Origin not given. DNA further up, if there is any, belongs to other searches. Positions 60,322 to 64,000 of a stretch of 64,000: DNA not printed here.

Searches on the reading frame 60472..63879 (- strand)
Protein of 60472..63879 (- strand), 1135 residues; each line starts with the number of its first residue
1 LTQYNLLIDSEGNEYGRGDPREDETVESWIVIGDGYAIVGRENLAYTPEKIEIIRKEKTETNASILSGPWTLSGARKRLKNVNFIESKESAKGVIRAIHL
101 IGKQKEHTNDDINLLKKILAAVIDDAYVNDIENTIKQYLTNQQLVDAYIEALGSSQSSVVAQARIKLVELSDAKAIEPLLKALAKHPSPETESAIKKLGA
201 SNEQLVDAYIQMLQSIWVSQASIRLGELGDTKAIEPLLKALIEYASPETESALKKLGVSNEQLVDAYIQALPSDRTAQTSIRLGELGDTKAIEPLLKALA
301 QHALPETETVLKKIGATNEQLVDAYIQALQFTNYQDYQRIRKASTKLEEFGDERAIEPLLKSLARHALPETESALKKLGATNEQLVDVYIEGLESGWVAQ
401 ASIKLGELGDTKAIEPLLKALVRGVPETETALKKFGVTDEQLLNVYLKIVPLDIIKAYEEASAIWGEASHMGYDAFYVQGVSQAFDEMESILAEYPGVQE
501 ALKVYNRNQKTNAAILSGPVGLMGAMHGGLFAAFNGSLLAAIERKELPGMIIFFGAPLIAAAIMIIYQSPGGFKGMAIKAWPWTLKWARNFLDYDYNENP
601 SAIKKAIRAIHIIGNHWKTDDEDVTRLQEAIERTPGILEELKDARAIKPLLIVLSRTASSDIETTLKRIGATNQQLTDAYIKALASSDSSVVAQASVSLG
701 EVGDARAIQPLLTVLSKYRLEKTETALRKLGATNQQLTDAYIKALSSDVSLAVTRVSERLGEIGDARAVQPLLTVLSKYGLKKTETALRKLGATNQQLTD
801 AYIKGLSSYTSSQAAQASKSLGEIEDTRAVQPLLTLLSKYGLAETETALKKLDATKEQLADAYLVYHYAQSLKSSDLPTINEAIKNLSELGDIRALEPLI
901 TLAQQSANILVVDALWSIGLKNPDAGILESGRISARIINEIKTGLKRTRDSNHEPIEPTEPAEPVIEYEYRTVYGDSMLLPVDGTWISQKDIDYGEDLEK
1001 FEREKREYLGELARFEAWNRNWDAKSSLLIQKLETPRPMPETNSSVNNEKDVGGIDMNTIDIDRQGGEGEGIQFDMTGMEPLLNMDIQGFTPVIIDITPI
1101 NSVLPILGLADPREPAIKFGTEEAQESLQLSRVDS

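Call 89: search_protein_families(library=pfam, proteins=[window:60472-63879:-], max_evalue=0.00001)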
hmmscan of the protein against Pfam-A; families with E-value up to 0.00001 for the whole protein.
window:60472-63879:- (1135 aa): 2 families
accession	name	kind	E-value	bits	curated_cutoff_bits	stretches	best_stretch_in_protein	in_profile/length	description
PF03130.22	HEAT_PBS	-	1.5e-24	84.1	20.9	0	283-300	9-26/27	PBS lyase HEAT-like repeat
PF13646.12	HEAT_2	-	1.2e-16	61.2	27.7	0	673-715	29-71/88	HEAT repeats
